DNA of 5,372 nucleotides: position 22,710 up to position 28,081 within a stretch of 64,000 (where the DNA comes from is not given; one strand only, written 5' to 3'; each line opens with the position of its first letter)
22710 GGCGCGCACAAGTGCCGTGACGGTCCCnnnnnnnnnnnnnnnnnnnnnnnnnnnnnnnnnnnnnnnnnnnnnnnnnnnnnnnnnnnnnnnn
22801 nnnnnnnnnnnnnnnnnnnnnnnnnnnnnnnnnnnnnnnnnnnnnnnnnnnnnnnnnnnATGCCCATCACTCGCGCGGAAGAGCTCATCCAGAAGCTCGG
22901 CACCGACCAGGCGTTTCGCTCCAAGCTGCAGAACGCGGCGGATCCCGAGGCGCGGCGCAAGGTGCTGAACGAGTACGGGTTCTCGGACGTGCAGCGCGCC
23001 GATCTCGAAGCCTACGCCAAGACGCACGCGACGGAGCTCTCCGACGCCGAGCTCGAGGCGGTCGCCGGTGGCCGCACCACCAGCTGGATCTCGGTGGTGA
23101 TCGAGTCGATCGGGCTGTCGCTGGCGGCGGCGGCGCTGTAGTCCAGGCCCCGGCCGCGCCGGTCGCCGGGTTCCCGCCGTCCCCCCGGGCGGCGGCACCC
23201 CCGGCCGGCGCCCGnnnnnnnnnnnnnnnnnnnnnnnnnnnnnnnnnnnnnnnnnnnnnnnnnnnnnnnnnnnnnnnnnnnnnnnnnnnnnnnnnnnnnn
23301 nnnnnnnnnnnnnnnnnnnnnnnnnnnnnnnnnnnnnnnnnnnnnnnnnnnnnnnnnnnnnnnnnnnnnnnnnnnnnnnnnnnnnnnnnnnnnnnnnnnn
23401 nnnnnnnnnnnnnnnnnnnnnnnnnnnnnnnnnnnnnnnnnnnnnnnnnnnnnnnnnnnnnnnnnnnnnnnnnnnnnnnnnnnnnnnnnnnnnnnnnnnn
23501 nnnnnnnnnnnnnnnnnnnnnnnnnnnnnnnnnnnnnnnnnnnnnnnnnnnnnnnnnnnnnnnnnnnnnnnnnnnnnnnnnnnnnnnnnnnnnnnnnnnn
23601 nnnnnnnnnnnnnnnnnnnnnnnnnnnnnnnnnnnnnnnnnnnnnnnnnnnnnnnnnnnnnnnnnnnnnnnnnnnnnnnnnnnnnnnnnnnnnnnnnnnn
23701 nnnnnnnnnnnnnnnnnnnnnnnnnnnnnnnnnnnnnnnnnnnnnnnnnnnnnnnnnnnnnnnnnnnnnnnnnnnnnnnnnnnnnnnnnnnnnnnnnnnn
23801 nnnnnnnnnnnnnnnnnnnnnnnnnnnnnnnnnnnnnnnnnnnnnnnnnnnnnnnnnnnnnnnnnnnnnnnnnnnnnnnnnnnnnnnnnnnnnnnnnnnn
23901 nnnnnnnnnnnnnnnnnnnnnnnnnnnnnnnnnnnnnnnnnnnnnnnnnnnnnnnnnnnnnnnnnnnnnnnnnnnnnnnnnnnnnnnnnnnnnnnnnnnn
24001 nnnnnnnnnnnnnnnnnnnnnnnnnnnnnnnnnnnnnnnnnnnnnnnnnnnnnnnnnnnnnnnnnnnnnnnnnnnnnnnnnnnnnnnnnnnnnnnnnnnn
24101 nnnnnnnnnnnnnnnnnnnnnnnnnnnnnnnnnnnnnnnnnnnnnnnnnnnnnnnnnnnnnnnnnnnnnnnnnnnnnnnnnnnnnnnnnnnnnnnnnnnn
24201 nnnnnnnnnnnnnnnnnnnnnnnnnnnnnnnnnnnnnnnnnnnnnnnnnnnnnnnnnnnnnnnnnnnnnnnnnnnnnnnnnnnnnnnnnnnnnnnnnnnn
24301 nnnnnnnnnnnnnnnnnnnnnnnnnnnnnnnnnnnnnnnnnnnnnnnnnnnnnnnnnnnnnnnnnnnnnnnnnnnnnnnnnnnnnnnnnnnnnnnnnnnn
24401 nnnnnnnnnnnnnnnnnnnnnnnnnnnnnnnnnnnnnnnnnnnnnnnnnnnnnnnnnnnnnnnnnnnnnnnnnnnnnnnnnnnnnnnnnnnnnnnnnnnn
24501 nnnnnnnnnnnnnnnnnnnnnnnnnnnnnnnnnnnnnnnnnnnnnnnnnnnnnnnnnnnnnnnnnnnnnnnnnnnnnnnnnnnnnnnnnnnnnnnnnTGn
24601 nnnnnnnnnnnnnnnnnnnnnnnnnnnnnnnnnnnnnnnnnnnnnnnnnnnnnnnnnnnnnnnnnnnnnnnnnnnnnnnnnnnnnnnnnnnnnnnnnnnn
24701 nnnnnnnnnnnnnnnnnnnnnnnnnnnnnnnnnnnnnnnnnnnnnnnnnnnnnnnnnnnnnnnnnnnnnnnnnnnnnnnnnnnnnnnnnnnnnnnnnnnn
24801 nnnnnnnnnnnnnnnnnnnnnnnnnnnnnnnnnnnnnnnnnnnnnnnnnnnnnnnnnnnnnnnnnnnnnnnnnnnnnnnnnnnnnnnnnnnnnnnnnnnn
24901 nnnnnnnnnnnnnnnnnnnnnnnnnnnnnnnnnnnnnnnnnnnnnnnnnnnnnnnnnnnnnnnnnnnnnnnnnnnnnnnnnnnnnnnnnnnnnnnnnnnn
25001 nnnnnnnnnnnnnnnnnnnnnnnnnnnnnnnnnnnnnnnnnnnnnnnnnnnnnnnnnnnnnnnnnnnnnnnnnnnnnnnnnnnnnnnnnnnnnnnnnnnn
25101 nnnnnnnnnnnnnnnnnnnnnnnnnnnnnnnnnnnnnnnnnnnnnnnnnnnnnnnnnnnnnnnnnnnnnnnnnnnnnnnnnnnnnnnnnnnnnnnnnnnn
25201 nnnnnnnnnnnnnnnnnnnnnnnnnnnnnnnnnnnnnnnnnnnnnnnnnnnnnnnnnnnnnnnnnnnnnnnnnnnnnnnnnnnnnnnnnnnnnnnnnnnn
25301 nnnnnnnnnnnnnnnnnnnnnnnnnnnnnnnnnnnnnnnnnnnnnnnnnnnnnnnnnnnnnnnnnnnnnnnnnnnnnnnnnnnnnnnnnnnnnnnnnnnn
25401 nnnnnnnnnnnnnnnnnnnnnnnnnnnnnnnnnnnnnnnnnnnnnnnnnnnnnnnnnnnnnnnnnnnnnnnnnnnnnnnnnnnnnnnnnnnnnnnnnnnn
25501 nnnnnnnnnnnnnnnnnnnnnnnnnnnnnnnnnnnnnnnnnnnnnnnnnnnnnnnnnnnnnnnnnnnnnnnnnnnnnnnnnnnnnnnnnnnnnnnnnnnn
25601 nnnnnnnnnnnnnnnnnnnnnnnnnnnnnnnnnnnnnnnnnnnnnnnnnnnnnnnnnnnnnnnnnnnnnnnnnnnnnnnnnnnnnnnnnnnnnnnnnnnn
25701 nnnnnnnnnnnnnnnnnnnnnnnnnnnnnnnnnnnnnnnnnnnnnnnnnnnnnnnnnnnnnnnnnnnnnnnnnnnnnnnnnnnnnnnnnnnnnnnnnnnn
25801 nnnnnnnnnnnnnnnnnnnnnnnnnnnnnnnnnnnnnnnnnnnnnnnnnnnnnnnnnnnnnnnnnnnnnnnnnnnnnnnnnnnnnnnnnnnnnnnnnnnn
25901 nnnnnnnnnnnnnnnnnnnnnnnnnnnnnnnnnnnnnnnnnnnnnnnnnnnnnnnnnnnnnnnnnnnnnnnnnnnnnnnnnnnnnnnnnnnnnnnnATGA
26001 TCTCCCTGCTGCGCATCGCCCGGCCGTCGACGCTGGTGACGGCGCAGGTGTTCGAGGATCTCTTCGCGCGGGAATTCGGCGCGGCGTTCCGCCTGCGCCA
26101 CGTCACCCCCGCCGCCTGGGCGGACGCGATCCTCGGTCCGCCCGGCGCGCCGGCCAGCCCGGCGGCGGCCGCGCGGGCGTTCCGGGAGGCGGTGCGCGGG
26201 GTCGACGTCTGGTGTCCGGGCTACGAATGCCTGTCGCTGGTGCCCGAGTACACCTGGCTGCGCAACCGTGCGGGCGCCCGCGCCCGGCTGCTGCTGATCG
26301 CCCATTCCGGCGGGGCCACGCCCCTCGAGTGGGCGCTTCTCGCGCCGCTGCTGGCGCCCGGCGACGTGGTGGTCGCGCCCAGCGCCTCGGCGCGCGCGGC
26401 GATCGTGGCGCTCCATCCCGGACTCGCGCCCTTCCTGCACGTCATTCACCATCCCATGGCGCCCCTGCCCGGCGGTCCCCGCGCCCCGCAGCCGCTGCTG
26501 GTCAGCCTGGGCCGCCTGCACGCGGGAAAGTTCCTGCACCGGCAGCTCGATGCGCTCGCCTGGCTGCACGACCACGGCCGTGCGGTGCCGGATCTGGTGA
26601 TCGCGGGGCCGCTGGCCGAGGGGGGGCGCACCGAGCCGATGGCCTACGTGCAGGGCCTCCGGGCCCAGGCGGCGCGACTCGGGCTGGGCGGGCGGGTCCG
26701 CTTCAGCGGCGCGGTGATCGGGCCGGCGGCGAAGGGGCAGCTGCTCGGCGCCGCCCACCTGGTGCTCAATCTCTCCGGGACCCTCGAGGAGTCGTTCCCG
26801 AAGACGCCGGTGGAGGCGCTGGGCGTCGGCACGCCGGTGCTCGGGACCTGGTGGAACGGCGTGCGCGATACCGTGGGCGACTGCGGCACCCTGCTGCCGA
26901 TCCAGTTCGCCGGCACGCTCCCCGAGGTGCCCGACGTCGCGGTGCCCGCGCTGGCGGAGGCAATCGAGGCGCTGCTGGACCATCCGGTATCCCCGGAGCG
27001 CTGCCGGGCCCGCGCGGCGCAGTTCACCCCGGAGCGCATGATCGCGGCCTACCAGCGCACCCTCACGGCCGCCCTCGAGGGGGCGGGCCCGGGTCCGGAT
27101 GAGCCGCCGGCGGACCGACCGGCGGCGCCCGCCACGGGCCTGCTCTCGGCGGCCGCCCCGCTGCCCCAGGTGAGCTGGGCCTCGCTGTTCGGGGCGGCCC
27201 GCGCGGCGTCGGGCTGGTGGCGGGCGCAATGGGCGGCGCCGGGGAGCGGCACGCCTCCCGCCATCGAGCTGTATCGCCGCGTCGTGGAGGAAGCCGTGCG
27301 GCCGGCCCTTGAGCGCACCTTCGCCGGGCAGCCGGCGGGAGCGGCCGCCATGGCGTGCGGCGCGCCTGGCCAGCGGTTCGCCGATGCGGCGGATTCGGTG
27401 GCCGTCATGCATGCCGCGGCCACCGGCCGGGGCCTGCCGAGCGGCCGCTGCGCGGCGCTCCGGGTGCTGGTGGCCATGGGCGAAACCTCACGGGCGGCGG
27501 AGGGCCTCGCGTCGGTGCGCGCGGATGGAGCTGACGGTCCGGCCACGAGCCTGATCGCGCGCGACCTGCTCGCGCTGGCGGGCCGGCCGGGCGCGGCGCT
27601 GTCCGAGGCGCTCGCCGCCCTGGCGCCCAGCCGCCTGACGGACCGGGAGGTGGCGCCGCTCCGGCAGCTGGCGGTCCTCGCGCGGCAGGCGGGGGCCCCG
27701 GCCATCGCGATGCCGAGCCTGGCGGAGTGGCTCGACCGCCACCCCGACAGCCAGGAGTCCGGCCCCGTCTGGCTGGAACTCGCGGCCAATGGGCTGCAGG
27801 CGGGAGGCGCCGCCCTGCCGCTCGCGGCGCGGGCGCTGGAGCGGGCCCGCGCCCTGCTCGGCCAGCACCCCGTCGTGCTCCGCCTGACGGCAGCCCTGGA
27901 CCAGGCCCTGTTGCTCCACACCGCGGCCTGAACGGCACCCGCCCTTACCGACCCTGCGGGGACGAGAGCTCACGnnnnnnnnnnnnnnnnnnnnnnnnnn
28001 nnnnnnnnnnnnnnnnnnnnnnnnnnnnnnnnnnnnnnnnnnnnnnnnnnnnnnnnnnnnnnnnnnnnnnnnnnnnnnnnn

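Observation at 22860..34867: All three predicted core peptides lack cysteine although a LanM-like enzyme is present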

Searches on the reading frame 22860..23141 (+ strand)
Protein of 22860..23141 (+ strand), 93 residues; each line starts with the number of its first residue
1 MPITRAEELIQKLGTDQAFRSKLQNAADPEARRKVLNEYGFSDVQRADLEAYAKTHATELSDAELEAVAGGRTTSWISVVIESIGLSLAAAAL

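Call 6: search_protein_families(library=pfam, proteins=[window:22860-23141:+], max_evalue=0.01)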
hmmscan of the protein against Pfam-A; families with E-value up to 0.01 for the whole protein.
window:22860-23141:+ (93 aa): 1 family
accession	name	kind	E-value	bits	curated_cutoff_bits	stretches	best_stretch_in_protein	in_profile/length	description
PF07862.16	Nif11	-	5.8e-09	36.6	23.8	1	1-42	1-42/48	Nif11 domain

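Call 7: search_protein_families(library=ncbifam, proteins=[window:22860-23141:+], max_evalue=0.01)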
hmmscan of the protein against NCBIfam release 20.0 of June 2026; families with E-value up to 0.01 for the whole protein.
window:22860-23141:+ (93 aa): 8 families
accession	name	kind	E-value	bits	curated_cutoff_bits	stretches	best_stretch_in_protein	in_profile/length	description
TIGR03798.1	leader_Nif11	subfamily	2.8e-15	56.3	32.3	1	1-71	1-68/68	Nif11-like leader peptide family RiPP precursor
NF038399.1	NH_RiPP_Os17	domain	2.1e-05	24.5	40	0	7-31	4-26/63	Os1348 family NHLP clan protein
TIGR04497.1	GRASP_targ_2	subfamily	0.00039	20.4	32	1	58-78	13-33/50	putative ATP-grasp target RiPP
TIGR03793.1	leader_NHLP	domain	0.00051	19.8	50.9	0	57-71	63-77/77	NHLP leader peptide family RiPP precursor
TIGR04509.1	mod_pep_NH_fam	subfamily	0.00068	19.6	34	1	3-41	4-37/87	NHLP-related RiPP peptide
NF038167.1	cyan_ocin_like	subfamily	0.0012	19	32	1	56-74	7-23/72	CTB family bacteriocin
TIGR03898.1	lanti_MRSA_kill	subfamily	0.0059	16.5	23.5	0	58-71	31-44/44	mersacidin/lichenicidin family type 2 lantibiotic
TIGR03949.1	bact_IIb_cerein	subfamily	0.0063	16.3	21.5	0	59-91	3-32/45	class IIb bacteriocin, lactobin A/cerein 7B family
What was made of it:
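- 22860..23141 (+): Nif11-leader precursor; the core after AVAGG is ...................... (no Cys). TIGR03798 E 2.8e-15, Pfam Nif11 (calls 6, 7).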

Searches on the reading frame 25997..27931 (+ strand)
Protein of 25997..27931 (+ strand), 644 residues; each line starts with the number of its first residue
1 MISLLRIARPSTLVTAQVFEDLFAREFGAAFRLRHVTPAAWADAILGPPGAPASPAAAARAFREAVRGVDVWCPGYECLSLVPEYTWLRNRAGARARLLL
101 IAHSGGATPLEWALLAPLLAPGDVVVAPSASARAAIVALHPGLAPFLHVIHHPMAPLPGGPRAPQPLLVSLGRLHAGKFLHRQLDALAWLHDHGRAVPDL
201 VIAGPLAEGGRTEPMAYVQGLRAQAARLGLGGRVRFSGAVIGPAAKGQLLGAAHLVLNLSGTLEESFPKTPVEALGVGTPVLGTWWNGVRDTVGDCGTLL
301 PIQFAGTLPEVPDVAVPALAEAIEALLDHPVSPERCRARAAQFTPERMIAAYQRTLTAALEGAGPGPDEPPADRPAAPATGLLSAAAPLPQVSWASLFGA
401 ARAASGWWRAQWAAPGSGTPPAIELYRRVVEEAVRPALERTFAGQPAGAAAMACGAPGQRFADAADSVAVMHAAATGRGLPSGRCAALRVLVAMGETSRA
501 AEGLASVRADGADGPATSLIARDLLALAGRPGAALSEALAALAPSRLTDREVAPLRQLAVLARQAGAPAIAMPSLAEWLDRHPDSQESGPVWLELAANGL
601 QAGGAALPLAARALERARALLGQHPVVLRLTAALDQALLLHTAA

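Call 6: search_protein_families(library=pfam, proteins=[window:25997-27931:+], max_evalue=0.01)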
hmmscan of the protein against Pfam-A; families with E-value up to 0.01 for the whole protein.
window:25997-27931:+ (644 aa): 2 families
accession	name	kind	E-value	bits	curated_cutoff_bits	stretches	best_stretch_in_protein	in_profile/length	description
PF00534.26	Glycos_transf_1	-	2.7e-13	50.2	26.4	1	164-342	14-171/172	Glycosyl transferases group 1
PF13692.12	Glyco_trans_1_4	-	7.3e-10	39.7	27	1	166-328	2-141/142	Glycosyl transferases group 1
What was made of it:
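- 25997..27931 (+): Glycosyltransferase-like protein (GT1/GT4 domain at residues 164-342, then about 300 aa of unknown function). Pfam Glycos_transf_1 E 3e-13 (call 6).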

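Call 7: search_protein_families(library=ncbifam, proteins=[window:25997-27931:+], max_evalue=0.01)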
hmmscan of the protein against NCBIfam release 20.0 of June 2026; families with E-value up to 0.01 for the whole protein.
window:25997-27931:+ (644 aa): 2 families
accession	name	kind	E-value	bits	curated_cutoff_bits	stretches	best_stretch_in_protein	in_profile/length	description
NF041876.1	EPS_EpsE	equivalog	1.3e-12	47.7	400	1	168-340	217-372/389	exopolysaccharide biosynthesis GT4 family glycosyltransferase EpsE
NF046085.1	XrtY_assoc_Gly1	equivalog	0.0017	17.3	400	1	215-288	248-318/387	XrtY-associated glycosyltransferase XYAG1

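Call 61: search_protein_families(library=ncbifam, proteins=[window:25997-27931:+], max_evalue=0.01)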
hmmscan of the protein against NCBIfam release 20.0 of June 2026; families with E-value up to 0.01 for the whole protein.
window:25997-27931:+ (644 aa): 2 families
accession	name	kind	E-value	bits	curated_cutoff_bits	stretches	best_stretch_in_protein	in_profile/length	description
NF041876.1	EPS_EpsE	equivalog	1.3e-12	47.7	400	1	168-340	217-372/389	exopolysaccharide biosynthesis GT4 family glycosyltransferase EpsE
NF046085.1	XrtY_assoc_Gly1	equivalog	0.0017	17.3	400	1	215-288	248-318/387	XrtY-associated glycosyltransferase XYAG1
